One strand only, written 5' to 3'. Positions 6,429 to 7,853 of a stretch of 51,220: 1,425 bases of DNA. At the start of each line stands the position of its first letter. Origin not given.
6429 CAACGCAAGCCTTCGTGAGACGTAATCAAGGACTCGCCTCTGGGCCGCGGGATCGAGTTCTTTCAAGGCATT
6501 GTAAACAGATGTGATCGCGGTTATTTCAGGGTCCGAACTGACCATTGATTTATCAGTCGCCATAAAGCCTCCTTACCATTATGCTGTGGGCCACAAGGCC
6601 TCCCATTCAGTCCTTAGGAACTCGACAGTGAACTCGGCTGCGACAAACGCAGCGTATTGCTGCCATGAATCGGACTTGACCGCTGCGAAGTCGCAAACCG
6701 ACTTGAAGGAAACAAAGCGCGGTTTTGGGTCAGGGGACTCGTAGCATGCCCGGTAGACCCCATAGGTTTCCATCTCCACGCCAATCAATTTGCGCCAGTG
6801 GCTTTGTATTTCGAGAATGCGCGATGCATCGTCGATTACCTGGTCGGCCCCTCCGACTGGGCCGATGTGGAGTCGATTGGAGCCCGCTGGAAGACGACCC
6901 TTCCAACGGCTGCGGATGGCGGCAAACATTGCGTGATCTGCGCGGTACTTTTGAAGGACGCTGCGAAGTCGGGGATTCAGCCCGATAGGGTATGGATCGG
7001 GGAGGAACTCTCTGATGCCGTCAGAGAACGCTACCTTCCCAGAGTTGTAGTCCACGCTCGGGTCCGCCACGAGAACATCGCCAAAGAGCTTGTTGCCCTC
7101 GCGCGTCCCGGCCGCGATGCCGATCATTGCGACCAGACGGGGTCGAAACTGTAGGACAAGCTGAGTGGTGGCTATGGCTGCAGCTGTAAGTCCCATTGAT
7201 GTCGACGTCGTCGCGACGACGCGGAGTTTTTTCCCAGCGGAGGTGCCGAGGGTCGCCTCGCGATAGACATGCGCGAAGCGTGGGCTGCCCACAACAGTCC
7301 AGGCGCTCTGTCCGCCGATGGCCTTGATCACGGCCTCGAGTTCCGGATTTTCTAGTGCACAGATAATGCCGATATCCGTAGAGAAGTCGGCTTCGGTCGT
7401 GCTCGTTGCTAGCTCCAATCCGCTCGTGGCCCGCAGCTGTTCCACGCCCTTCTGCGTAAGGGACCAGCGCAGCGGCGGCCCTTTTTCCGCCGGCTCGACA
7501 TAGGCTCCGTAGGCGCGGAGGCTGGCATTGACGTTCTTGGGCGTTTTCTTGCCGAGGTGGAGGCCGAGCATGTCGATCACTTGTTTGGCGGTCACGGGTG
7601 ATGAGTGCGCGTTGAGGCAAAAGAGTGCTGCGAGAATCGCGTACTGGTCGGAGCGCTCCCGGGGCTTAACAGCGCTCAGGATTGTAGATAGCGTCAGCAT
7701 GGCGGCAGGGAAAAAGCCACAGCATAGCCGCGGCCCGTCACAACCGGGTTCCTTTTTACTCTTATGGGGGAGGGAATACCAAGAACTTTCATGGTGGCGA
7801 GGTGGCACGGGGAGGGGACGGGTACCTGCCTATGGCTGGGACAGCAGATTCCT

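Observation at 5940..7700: Two-gene cassette (wHTH fused to a PNP/nucleosidase fold, plus an unknown partner): candidate undescribed defence or conflict system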

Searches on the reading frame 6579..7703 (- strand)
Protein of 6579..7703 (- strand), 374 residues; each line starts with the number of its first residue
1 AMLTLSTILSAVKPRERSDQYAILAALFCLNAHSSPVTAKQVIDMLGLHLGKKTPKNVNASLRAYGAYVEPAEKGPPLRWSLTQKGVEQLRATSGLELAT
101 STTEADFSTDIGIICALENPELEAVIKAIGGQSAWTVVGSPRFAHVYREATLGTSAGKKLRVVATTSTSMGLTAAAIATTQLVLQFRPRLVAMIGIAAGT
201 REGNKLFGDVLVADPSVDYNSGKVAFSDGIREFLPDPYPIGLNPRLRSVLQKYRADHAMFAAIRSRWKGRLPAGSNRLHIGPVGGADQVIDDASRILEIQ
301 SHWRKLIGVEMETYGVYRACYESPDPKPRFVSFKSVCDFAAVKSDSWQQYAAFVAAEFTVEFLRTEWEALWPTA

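Call 3: search_protein_families(library=pfam, proteins=[window:6579-7703:-], max_evalue=1)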
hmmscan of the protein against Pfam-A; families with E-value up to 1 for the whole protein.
window:6579-7703:- (374 aa): 1 family
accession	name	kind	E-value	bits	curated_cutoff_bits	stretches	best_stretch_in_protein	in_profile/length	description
PF01048.26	PNP_UDP_1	-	4.8e-15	56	25.1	1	110-344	1-204/233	Phosphorylase superfamily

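Call 4: search_protein_families(library=padloc, proteins=[window:6579-7703:-], max_evalue=1)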
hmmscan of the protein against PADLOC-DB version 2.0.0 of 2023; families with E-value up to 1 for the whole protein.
window:6579-7703:- (374 aa): 2 families
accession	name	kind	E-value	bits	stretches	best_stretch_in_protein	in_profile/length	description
PDLC04726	PDC-M60C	-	4e-68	228.1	1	101-364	141-399/407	-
PDLC00759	Effector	-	2.6e-19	67.1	1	102-368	235-503/506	PN-superfamily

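Call 5: search_protein_families(library=ncbifam, proteins=[window:6579-7703:-], max_evalue=1)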
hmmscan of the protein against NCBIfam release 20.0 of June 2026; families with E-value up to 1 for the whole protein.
window:6579-7703:- (374 aa): 5 families
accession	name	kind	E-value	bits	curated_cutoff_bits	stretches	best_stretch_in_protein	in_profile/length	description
NF004079.0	PRK05584.1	equivalog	1.4e-15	57.5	169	1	110-364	2-224/232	5'-methylthioadenosine/adenosylhomocysteine nucleosidase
TIGR01704.1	MTA_SAH-Nsdase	equivalog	6.4e-08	32.4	73.8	1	164-355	43-215/229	5'-methylthioadenosine/S-adenosylhomocysteine nucleosidase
TIGR03664.1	fut_nucase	equivalog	1.8e-06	27.8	124.7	1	119-321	8-187/228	futalosine hydrolase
NF004489.0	PRK05819.1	subfamily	0.02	14.1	230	0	277-320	148-190/236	DeoD-type purine-nucleoside phosphorylase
TIGR00107.1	deoD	equivalog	0.034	13.6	232.25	0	277-320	144-186/232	purine-nucleoside phosphorylase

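Call 7: search_protein_families(library=phrogs, proteins=[window:6579-7703:-], max_evalue=1)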
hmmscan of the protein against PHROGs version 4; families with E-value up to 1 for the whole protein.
window:6579-7703:- (374 aa): 0 families

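Call 8: find_homologous_proteins(query=window:6579-7703:-)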
Query window:6579-7703:- (374 aa): 715 proteins with E <= 0.001 among 8000 candidates; the best 120 are listed.
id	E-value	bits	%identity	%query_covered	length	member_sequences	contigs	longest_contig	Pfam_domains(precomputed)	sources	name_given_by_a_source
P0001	9.3e-247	836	100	100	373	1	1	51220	PF01048.27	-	-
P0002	3.4e-211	719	85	100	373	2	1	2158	PF01048.27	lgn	-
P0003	6.9e-206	701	83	100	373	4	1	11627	PF01048.27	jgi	jgi:nucleoside phosphorylase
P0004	2.6e-204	696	82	100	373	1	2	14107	PF01048.27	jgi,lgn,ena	jgi:nucleoside phosphorylase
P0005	2.8e-199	679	80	99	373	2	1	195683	PF01048.27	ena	-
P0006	5.1e-197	672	79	100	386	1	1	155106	PF01048.27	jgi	-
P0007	1.2e-195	667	79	100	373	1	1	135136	PF01048.27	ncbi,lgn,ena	-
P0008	1.7e-192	657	76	99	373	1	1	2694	PF01048.27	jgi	jgi:nucleoside phosphorylase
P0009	5.5e-192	655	76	99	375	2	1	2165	PF01048.27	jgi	jgi:nucleoside phosphorylase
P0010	7.6e-190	648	76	99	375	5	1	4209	PF01048.27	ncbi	-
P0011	8.1e-190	648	75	99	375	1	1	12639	PF01048.27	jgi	jgi:nucleoside phosphorylase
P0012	2.1e-187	640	74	99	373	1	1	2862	PF01048.27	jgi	jgi:nucleoside phosphorylase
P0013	2.6e-185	634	74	100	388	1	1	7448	PF01048.27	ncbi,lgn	-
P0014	2.1e-184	631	74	99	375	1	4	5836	PF01048.27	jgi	jgi:nucleoside phosphorylase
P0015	1.7e-183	628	74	99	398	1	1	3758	PF01048.27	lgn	-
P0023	2.8e-178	610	72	99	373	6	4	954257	PF01048.27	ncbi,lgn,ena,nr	ncbi:MAG: 5'-methylthioadenosine/S-adenosylhomocysteine nucleosidase [Nitrospira sp. CG24C]|nr:MAG: 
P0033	6.9e-177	606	72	99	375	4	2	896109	PF01048.27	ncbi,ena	-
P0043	1.1e-175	602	70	99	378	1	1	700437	PF01048.27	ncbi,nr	ncbi:MAG: hypothetical protein IPK26_12125 [Planctomycetes bacterium]|nr:hypothetical protein [Planc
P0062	1.3e-174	598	71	100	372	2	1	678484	PF01048.27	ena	-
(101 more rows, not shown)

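Call 10: find_encoding_contigs(protein=P0023, flank=8000, max_places=3)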
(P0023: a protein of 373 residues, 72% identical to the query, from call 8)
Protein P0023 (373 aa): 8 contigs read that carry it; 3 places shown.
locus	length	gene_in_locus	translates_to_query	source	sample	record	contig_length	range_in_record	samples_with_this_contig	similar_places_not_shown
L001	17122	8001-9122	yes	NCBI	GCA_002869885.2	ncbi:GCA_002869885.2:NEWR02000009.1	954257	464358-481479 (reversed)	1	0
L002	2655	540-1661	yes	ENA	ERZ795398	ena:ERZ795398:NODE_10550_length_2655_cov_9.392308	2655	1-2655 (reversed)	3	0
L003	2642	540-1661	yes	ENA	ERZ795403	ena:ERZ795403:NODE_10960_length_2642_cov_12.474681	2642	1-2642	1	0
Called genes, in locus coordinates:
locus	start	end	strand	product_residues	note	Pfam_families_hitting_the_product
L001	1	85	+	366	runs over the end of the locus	PF00034:Cytochrom_C (weak), PF13442:Cytochrome_CBB3, PF02433:FixO (weak)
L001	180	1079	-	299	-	PF01040:UbiA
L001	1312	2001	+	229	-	PF13442:Cytochrome_CBB3 (weak), PF00034:Cytochrom_C (weak), PF02433:FixO (weak)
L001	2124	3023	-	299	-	PF01040:UbiA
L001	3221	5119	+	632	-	-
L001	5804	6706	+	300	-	PF00072:Response_reg, PF00990:GGDEF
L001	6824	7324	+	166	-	PF00565:SNase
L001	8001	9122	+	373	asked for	PF01048:PNP_UDP_1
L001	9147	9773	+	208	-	-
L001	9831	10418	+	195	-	PF13302:Acetyltransf_3 (weak), PF00583:Acetyltransf_1, PF13508:Acetyltransf_7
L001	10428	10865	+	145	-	-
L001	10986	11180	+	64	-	-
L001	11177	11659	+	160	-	-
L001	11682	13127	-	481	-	PF13432:TPR_16 (weak), PF23914:TPR_CcmH_CycH (weak), PF24575:TPR_Slam (weak), PF00515:TPR_1, PF07719:TPR_2 (weak), PF13181:TPR_8 (weak), PF13414:TPR_11, PF08238:Sel1, +4 more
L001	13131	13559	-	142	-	PF01230:HIT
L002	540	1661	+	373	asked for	PF01048:PNP_UDP_1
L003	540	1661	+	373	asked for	PF01048:PNP_UDP_1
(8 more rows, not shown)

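Call 11: find_encoding_contigs(protein=P0043, flank=8000, max_places=2)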
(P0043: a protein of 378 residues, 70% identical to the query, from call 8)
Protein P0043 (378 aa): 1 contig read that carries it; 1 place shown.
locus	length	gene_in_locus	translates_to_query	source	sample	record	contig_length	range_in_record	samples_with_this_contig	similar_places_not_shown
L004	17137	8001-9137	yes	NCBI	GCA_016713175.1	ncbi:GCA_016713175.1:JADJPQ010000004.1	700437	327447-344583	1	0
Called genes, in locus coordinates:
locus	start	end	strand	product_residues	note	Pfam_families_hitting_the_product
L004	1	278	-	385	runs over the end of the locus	PF00512:HisKA, PF02518:HATPase_c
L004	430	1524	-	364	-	PF01510:Amidase_2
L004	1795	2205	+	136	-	PF13581:HATPase_c_2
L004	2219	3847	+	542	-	PF07228:SpoIIE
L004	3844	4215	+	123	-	PF00072:Response_reg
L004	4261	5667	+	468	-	PF00089:Trypsin, PF13365:Trypsin_2, PF17815:PDZ_3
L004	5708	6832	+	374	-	PF13495:Phage_int_SAM_4, PF00589:Phage_integrase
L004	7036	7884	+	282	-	-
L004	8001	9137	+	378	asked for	PF01048:PNP_UDP_1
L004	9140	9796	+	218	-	-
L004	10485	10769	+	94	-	-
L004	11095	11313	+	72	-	-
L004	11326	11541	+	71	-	-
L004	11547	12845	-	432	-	PF13660:DUF4147, PF05161:MOFRL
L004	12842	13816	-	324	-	PF00389:2-Hacid_dh, PF02826:2-Hacid_dh_C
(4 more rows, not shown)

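Call 12: find_encoding_contigs(protein=P0033, flank=8000, max_places=2)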
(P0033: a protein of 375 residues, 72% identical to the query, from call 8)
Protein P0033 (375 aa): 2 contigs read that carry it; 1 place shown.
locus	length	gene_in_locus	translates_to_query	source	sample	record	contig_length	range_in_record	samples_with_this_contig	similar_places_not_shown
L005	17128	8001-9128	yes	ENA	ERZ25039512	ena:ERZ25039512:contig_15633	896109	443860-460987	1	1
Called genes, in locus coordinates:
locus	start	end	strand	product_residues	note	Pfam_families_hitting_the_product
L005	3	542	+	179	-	PF11412:DsbD_N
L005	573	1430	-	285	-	-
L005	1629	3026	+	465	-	PF01979:Amidohydro_1, PF07969:Amidohydro_3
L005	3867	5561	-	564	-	PF00749:tRNA-synt_1c, PF03950:tRNA-synt_1c_C, PF20974:tRNA-synt_1c_C2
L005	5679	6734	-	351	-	-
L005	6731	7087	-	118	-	PF03551:PadR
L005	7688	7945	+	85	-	PF02452:PemK_toxin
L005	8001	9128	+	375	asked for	PF01048:PNP_UDP_1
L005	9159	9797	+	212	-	-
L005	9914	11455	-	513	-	PF04055:Radical_SAM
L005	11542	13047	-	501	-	PF00749:tRNA-synt_1c, PF19269:Anticodon_2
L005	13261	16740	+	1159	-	PF01590:GAF (weak), PF13185:GAF_2 (weak), PF01590:GAF, PF13185:GAF_2, PF13492:GAF_3, PF00990:GGDEF, PF13487:HD_5, PF01966:HD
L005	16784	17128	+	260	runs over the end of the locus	PF00106:adh_short, PF08659:KR, PF13561:adh_short_C2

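Call 20: search_solved_structures(query=A2, max_evalue=0.01, show_alignments=2)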
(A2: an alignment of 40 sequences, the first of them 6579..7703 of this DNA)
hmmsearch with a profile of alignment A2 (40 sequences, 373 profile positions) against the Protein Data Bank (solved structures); distinct sequences matched with E-value up to 0.01: 20.
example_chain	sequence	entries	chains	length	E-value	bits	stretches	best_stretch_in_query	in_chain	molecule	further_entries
4gmh_A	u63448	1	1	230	8.9e-08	34.5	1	160-344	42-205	5'-methylthioadenosine/S-adenosylhomocysteine nucleosidase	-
3bl6_A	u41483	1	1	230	8.9e-08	34.5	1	160-344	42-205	5'-methylthioadenosine nucleosidase/S-adenosylhomocysteine nucleosidase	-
6po4_A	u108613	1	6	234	2.1e-07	33.3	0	162-215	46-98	5'-methylthioadenosine/S-adenosylhomocysteine nucleosidase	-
4qez_B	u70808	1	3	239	5.9e-07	31.8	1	274-363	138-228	5'-methylthioadenosine/S-adenosylhomocysteine nucleosidase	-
4g89_A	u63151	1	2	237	3.6e-05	26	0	282-356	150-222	5'-methylthioadenosine/S-adenosylhomocysteine nucleosidase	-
3eei_A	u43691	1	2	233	7.1e-05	25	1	278-358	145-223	5-methylthioadenosine nucleosidase/S-adenosylhomocysteine nucleosidase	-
1jys_A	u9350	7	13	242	0.0001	24.5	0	282-355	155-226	MTA/SAH nucleosidase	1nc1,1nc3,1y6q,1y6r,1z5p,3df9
4f1w_A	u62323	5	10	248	0.00011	24.3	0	165-215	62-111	5'-methylthioadenosine/S-adenosylhomocysteine nucleosidase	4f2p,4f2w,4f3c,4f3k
1z5n_A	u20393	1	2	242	0.00012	24.3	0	282-355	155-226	MTA/SAH nucleosidase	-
3o4v_A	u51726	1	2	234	0.00012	24.2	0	282-355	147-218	MTA/SAH nucleosidase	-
4wkc_A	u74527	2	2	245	0.00015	23.9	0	282-355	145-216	5'-methylthioadenosine/S-adenosylhomocysteine nucleosidase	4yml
6if8_A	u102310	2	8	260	0.00045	22.3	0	164-213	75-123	5'-methylthioadenosine/S-adenosylhomocysteine nucleosidase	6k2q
4l0m_A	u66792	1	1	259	0.00049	22.2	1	247-320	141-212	putative 5'-methylthioadenosine/S-adenosylhomocysteine nucleosidase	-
1z5o_A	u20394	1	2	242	0.00051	22.2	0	164-215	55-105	MTA/SAH nucleosidase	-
4g41_A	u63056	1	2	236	0.0012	21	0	272-343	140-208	MTA/SAH nucleosidase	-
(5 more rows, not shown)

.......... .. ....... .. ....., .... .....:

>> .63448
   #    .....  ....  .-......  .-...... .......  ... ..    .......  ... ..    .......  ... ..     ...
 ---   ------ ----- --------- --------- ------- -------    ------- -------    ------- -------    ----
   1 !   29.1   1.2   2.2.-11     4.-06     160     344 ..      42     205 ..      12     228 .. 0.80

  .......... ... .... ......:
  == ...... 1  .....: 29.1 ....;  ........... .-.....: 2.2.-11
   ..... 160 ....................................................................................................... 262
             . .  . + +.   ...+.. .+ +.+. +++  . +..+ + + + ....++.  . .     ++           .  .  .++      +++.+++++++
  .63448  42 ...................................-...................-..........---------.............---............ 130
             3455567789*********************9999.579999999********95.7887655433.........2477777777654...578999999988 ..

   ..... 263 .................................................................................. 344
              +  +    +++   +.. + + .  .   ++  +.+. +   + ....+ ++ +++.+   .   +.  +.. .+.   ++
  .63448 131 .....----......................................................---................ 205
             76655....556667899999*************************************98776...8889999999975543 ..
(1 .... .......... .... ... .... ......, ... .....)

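Call 27: predict_structure(alignment_id=A2)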
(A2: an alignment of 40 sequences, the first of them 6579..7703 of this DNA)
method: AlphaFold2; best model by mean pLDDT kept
length: 374 residues; sequences in the alignment: 40
mean_pLDDT: 80.0   pTM: 0.68
mean pLDDT of the five models: 80.0, 80.0, 79.0, 76.9, 76.0
residues with pLDDT >= 90: 162; 70-90: 126; 50-70: 38; < 50: 48
segments of 3 or more residues with pLDDT < 50: 216-234, 283-309
pLDDT, mean of each block of 10 residues (from residue 1): 79 89 95 91 93 89 92 86 90 80 68 93 97 92 87 94 89 85 93 82 77 57 37 52 83 88 94 88 44 42 39 81 86 80 70 96 94 59
secondary structure, 60 per line:
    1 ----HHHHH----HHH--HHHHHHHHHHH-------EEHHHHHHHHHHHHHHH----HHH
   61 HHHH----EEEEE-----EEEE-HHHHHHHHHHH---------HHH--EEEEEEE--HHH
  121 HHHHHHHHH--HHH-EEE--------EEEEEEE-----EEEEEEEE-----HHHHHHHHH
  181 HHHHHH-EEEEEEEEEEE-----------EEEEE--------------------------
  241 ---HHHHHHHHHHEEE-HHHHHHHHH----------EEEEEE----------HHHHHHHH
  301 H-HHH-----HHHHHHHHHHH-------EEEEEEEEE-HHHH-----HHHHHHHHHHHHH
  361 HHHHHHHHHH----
elements in order: H5-9 H19-29 H39-53 H58-64 E69-73 E79-82 H84-94 E109-115 H118-129 E136-138 E147-153 E159-166 H172-186 E188-198 E210-214 H244-253 E254-256 H258-266 E277-282 H293-301 H311-321 E329-337 H339-342 H348-370

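Call 31: fold_search(model_id=the predicted structure, library=pdb)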
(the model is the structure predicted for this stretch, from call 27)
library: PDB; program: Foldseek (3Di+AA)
matches with E <= 10: 1415; with E <= 0.001: 169
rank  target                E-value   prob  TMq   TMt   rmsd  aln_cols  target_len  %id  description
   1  6po4_A                8.8e-11  1.00  0.44  0.66   5.7       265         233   21  2.1 Angstrom Resolution Crystal Structure of 5'-methylthioadenosine/S-adenosylhomocysteine nucleosidase (mtnN) from Ha (released 2019-07-17)
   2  6po4_B                9.4e-11  1.00  0.44  0.67   5.8       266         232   21  2.1 Angstrom Resolution Crystal Structure of 5'-methylthioadenosine/S-adenosylhomocysteine nucleosidase (mtnN) from Ha (released 2019-07-17)
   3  3eei_A                1.1e-10  1.00  0.42  0.65   6.6       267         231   22  Crystal structure of 5'-methylthioadenosine/S-adenosylhomocysteine nucleosidase from neisseria meningitidis in complex (released 2009-09-08)
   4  3bl6                  1.5e-10  1.00  0.44  0.67   6.0       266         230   21  Crystal structure of Staphylococcus aureus 5'-methylthioadenosine/S-adenosylhomocysteine nucleosidase in complex with fo (released 2008-06-10)
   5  5cce                  2.4e-10  1.00  0.42  0.65   6.3       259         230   18  Joint X-ray/neutron structure of wild type MTAN complexed with SRH and adenine (released 2016-11-16)
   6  4x24_A                2.9e-10  1.00  0.47  0.70   5.8       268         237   19  Crystal structure of Vibrio cholerae 5'-methylthioadenosine/S-adenosyl homocysteine nucleosidase (MTAN) complexed with (released 2015-08-19)
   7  4wkn                  3.2e-10  1.00  0.42  0.65   6.3       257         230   19  Crystal structure of Helicobacter pylori 5'-methylthioadenosine/S-adenosyl homocysteine nucleosidase (MTAN) complexed wi (released 2015-11-25)
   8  4bmx_B                3.4e-10  1.00  0.45  0.68   6.1       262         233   18  Native structure of futalosine hydrolase of Helicobacter pylori strain 26695 (released 2013-09-11)
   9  3dp9_C                3.4e-10  1.00  0.42  0.64   6.6       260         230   19  Crystal structure of Vibrio cholerae 5'-methylthioadenosine/S-adenosyl homocysteine nucleosidase (MTAN) complexed with (released 2009-03-10)
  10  4f2p_B                3.4e-10  1.00  0.39  0.57   7.5       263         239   20  Crystal structure of 5'-methylthioadenosine/S-adenosylhomocysteine nucleosidase from Salmonella enterica with diEtglyc (released 2013-05-01)
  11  3dp9_A                3.7e-10  1.00  0.43  0.67   6.0       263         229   19  Crystal structure of Vibrio cholerae 5'-methylthioadenosine/S-adenosyl homocysteine nucleosidase (MTAN) complexed with (released 2009-03-10)
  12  4bmz_B                3.9e-10  1.00  0.44  0.67   6.0       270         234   17  Structure of futalosine hydrolase mutant of Helicobacter pylori strain 26695 (released 2013-09-11)
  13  6dyu_A                5.2e-10  1.00  0.44  0.66   6.2       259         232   18  Crystal structure of Helicobacter pylori 5'-methylthioadenosine/S-adenosyl homocysteine nucleosidase (MTAN) complexed  (released 2019-03-20)
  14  4oy3                  5.2e-10  1.00  0.43  0.66   6.0       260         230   18  Crystal Structure of the Helicobacter pylori MTAN-D198N mutant with S-Adenosylhomocysteine in the active site (released 2014-12-17)
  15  4qez_A                5.5e-10  1.00  0.40  0.62   7.4       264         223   22  Crystal structure of 5'-methylthioadenosine/S-adenosylhomocysteine nucleosidase from Bacillus anthracis (released 2014-06-18)
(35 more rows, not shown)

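Call 35: find_encoding_contigs(protein=P0005, flank=9000, max_places=2)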
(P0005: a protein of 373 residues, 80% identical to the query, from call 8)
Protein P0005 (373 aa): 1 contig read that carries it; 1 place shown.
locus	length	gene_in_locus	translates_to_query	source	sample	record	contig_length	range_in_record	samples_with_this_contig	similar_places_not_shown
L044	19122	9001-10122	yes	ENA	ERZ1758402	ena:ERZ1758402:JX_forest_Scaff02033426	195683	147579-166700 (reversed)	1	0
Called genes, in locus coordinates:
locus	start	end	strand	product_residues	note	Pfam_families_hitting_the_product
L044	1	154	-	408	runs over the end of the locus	PF12704:MacB_PCD, PF02687:FtsX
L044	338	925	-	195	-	PF00025:Arf (weak)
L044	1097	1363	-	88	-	-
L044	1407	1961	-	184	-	PF14060:DUF4252 (weak)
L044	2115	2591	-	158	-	PF13430:DUF4112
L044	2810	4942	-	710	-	-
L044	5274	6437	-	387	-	PF00158:Sigma54_activat (faint), PF13191:AAA_16 (faint), PF00004:AAA (weak), PF07724:AAA_2, PF07728:AAA_5 (weak), PF13401:AAA_22 (weak), PF10431:ClpB_D2-small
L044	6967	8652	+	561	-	PF13200:DUF4015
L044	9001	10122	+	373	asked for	PF01048:PNP_UDP_1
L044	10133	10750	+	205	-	-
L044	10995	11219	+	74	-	PF02604:PhdYeFM_antitox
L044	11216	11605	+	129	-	PF01850:PIN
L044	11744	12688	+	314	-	PF01063:Aminotran_4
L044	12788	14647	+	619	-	PF13231:PMT_2 (weak), PF13176:TPR_7 (faint), PF13424:TPR_12 (weak), PF00515:TPR_1 (weak), PF13432:TPR_16 (weak), PF13424:TPR_12 (weak), PF13432:TPR_16, PF07719:TPR_2 (weak), +11 more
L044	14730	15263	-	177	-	PF11138:DUF2911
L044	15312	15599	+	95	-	-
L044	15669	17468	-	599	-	PF02771:Acyl-CoA_dh_N, PF02770:Acyl-CoA_dh_M, PF00441:Acyl-CoA_dh_1, PF08028:Acyl-CoA_dh_2, PF21263:Acyl-CoA-dh_C, PF21343:ACAD9-ACADV_C (weak)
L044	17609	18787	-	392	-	PF00108:Thiolase_N, PF00109:ketoacyl-synt (faint), PF02803:Thiolase_C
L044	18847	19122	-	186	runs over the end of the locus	PF11937:DUF3455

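Call 36: find_encoding_contigs(protein=P0062, flank=9000, max_places=2)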
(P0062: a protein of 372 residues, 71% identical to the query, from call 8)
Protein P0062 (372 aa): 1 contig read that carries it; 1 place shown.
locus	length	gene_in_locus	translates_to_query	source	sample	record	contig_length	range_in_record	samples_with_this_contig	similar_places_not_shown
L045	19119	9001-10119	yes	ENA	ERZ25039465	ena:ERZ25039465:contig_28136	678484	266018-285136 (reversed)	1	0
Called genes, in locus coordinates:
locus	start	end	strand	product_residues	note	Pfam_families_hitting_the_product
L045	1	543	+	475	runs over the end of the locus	PF02684:LpxB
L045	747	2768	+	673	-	PF01433:Peptidase_M1, PF07719:TPR_2 (faint), PF13181:TPR_8 (faint), PF13428:TPR_14 (faint), PF00515:TPR_1 (faint), PF13414:TPR_11 (faint), PF13432:TPR_16 (faint)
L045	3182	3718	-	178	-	-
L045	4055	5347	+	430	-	PF00190:Cupin_1, PF07883:Cupin_2, PF00190:Cupin_1, PF07883:Cupin_2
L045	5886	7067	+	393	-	PF00438:S-AdoMet_synt_N, PF02772:S-AdoMet_synt_M, PF02773:S-AdoMet_synt_C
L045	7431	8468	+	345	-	PF05221:AdoHcyase, PF00670:AdoHcyase_NAD, PF07991:KARI_N (weak)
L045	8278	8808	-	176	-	-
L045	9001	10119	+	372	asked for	PF01048:PNP_UDP_1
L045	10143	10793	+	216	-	-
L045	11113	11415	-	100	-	-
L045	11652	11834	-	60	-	-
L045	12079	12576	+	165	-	PF11645:PDDEXK_5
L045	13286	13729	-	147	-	-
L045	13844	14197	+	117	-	-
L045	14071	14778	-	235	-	PF13490:zf-HC2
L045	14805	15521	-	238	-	PF04542:Sigma70_r2, PF08281:Sigma70_r4_2, PF04545:Sigma70_r4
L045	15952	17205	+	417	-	PF18998:Flg_new_2 (weak)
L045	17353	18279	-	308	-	-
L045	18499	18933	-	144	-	PF00072:Response_reg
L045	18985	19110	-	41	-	-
